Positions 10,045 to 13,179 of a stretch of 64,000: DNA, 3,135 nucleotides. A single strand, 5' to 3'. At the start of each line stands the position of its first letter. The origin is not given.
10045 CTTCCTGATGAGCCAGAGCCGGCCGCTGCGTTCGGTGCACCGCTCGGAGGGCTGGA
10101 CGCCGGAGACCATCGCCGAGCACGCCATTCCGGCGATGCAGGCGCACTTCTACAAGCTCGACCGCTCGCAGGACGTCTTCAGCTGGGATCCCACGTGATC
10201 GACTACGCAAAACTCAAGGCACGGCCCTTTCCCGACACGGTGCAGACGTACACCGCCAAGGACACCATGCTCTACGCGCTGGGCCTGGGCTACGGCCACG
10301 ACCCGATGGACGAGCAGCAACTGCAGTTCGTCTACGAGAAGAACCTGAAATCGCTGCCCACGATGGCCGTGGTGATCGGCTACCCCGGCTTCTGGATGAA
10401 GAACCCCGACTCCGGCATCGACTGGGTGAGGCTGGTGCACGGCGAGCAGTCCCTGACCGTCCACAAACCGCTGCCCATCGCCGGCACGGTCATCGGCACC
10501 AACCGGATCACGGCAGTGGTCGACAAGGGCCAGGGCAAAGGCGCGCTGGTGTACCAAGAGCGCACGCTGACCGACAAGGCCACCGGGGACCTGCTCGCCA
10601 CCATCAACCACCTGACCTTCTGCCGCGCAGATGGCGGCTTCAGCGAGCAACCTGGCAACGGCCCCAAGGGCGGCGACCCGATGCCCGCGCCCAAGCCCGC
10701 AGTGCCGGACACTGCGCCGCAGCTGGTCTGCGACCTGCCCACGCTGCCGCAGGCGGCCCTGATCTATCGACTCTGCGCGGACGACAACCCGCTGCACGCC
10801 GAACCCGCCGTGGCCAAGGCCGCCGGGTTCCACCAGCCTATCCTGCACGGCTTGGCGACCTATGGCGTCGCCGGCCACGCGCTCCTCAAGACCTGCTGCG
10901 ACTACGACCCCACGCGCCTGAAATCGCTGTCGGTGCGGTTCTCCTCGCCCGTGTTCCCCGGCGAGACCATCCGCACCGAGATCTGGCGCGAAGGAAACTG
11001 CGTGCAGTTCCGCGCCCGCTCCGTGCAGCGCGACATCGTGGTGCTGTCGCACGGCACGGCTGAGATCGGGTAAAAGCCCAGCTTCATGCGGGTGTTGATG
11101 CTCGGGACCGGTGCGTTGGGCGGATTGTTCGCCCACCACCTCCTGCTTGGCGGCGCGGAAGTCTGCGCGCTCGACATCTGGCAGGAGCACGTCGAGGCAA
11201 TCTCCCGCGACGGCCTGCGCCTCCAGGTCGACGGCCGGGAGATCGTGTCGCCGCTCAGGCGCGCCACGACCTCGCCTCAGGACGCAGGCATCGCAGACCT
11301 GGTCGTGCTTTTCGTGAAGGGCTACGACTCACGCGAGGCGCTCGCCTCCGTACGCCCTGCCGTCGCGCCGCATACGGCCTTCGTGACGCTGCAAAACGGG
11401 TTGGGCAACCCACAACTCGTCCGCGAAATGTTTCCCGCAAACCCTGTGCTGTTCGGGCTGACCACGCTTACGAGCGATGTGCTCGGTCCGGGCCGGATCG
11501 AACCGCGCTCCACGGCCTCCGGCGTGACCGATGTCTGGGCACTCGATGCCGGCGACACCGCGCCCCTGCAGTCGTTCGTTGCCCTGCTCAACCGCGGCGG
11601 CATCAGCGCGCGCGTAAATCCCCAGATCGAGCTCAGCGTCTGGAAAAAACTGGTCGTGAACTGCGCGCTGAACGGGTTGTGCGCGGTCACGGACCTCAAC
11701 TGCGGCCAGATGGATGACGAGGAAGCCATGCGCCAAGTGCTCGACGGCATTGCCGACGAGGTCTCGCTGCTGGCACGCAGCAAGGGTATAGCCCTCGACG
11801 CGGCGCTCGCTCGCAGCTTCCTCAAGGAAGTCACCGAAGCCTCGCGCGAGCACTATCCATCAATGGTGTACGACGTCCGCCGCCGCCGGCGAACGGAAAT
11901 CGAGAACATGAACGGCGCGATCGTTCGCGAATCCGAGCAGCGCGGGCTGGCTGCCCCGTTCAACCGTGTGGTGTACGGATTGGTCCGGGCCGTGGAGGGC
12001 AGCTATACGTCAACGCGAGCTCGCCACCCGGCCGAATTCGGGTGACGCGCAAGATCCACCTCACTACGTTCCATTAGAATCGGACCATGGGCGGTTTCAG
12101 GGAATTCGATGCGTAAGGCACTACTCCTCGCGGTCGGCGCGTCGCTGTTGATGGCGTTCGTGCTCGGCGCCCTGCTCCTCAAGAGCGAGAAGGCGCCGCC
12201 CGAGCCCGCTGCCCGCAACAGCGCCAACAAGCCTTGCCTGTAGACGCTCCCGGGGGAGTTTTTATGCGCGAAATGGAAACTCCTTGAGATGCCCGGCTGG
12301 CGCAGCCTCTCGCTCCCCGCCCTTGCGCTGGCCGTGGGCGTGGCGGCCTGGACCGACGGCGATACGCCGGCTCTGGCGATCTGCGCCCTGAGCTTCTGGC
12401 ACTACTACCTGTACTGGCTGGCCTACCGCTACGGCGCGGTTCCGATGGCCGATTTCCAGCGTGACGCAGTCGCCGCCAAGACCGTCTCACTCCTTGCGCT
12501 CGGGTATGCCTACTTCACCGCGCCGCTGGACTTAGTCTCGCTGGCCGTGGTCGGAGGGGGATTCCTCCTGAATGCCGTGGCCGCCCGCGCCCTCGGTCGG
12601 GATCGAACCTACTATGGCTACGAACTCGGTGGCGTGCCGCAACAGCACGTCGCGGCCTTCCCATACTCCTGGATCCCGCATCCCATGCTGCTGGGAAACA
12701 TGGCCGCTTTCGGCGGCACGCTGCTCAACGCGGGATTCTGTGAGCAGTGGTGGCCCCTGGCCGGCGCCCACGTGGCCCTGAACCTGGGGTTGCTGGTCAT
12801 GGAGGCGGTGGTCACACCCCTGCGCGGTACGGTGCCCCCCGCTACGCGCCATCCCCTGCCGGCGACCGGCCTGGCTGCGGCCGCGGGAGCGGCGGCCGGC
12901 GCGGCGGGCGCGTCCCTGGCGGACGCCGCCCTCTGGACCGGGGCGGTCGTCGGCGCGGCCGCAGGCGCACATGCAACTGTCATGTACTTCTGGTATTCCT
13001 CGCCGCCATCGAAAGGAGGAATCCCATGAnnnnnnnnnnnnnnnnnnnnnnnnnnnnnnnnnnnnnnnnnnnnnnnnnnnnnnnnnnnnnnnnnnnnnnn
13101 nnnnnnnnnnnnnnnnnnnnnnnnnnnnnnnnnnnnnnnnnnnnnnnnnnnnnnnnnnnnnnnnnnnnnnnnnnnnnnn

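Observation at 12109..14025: Two-gene membrane-protein cassette bracketed by a relic and an intact copy of the same dsbA-like 5' end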

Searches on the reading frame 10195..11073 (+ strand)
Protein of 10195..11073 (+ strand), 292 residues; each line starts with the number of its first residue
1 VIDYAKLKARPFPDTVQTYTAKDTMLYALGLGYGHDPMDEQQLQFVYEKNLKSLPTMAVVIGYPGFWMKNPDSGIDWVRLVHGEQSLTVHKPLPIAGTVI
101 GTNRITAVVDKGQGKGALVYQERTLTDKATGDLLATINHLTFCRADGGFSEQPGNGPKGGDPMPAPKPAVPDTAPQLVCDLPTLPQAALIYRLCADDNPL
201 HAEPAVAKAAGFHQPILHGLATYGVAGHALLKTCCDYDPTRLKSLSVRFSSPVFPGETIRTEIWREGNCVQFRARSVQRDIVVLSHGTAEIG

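Call 8: search_protein_families(library=pfam, proteins=[window:10195-11073:+], max_evalue=0.01)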
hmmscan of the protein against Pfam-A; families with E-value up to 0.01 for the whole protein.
window:10195-11073:+ (292 aa): 3 families
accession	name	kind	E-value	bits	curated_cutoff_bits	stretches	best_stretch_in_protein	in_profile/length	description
PF01575.25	MaoC_dehydratas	-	8e-24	84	27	1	170-280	5-116/123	MaoC like domain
PF22622.2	MFE-2_hydrat-2_N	-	3.6e-22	79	27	1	18-144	2-129/130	MFE-2 hydratase 2 N-terminal domain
PF13452.11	FAS1_DH_region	-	1.8e-08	35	22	1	55-129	51-125/132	FAS1-like, dehydratase domain region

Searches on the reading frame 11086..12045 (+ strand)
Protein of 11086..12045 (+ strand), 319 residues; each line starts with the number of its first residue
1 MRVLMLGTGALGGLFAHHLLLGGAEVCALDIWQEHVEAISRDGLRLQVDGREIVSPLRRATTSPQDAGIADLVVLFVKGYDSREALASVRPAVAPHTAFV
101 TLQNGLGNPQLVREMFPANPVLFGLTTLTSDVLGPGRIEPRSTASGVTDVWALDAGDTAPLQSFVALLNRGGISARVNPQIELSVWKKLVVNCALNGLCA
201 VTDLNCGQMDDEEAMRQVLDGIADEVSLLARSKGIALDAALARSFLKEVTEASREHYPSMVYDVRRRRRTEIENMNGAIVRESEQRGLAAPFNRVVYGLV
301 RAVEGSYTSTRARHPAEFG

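Call 8: search_protein_families(library=pfam, proteins=[window:11086-12045:+], max_evalue=0.01)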
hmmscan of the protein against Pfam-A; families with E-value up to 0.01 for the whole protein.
window:11086-12045:+ (319 aa): 2 families
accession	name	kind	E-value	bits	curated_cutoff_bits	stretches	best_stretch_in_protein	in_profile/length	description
PF02558.23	ApbA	-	1.9e-32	112.4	22.2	1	4-139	2-136/150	Ketopantoate reductase PanE/ApbA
PF08546.17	ApbA_C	-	6.9e-32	110.9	22.7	1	181-304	2-125/125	Ketopantoate reductase PanE/ApbA C terminal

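Call 9: search_protein_families(library=ncbifam, proteins=[window:11086-12045:+], max_evalue=0.01)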
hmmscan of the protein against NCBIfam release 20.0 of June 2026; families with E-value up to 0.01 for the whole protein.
window:11086-12045:+ (319 aa): 16 families
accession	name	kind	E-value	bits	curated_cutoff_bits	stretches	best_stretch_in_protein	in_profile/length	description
TIGR00745.1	apbA_panE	subfamily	1.2e-67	228.4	141.35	1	3-306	2-304/305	2-dehydropantoate 2-reductase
NF005088.0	PRK06522.1-2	subfamily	3.6e-59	200.4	371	1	1-304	1-302/308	2-dehydropantoate 2-reductase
NF005091.0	PRK06522.2-2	equivalog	6.5e-51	173.3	252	1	1-304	2-297/302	2-dehydropantoate 2-reductase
NF005092.1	PRK06522.2-3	equivalog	2.7e-45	154.8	500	1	1-304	1-295/296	2-dehydropantoate 2-reductase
NF009543.0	PRK12921.1-5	equivalog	1.9e-43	148.8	339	1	1-304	1-303/305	oxidoreductase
NF004887.0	PRK06249.1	equivalog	4.5e-40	137.8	360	1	1-304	6-311/316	putative 2-dehydropantoate 2-reductase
NF005087.0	PRK06522.1-1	equivalog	2.7e-38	131.8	351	1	1-309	1-294/296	2-dehydropantoate 2-reductase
NF004311.0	PRK05708.1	equivalog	8.3e-35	120.1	378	1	3-294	5-287/305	putative 2-dehydropantoate 2-reductase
NF005089.0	PRK06522.1-4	subfamily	7.3e-33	114.3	223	2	127-304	145-318/326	2-dehydropantoate 2-reductase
NF005094.0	PRK06522.2-5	equivalog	1.5e-31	109.9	382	1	1-302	1-300/307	2-dehydropantoate 2-reductase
NF006083.0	PRK08229.1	equivalog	3.8e-30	105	371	1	2-307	4-320/341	2-dehydropantoate 2-reductase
NF005093.0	PRK06522.2-4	equivalog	4.4e-24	85.4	308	1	1-306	4-299/304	2-dehydropantoate 2-reductase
NF009541.0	PRK12921.1-1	equivalog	3.7e-16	59.3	338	1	39-302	37-291/297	oxidoreductase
NF005090.0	PRK06522.2-1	equivalog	2.3e-14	53.4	496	1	1-304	3-293/296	2-dehydropantoate 2-reductase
NF009542.0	PRK12921.1-4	equivalog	1.6e-12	47.3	288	1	157-304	137-283/286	oxidoreductase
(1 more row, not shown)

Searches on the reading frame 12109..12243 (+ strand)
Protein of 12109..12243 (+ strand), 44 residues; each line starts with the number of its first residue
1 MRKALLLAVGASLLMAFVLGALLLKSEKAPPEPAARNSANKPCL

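Call 8: search_protein_families(library=pfam, proteins=[window:12109-12243:+], max_evalue=0.01)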
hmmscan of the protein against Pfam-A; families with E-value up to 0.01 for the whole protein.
window:12109-12243:+ (44 aa): 0 families

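Call 9: search_protein_families(library=ncbifam, proteins=[window:12109-12243:+], max_evalue=0.01)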
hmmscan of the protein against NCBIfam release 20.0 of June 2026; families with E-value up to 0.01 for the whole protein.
window:12109-12243:+ (44 aa): 0 families

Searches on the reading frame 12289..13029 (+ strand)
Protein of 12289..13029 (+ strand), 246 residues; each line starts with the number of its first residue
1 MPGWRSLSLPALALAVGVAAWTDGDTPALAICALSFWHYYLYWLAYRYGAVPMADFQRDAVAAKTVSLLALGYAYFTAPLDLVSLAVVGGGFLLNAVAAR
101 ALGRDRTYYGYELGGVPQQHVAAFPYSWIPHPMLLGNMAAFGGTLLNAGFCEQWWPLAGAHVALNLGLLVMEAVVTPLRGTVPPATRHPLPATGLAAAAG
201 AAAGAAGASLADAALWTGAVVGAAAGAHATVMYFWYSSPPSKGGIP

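Call 8: search_protein_families(library=pfam, proteins=[window:12289-13029:+], max_evalue=0.01)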
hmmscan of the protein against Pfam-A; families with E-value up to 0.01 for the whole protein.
window:12289-13029:+ (246 aa): 1 family
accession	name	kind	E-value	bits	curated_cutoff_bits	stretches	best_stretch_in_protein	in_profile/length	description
PF04191.18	PEMT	-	1.3e-07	32.4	25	1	83-172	5-94/105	Phospholipid methyltransferase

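Call 9: search_protein_families(library=ncbifam, proteins=[window:12289-13029:+], max_evalue=0.01)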
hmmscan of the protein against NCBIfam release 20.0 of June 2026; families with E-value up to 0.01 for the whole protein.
window:12289-13029:+ (246 aa): 0 families
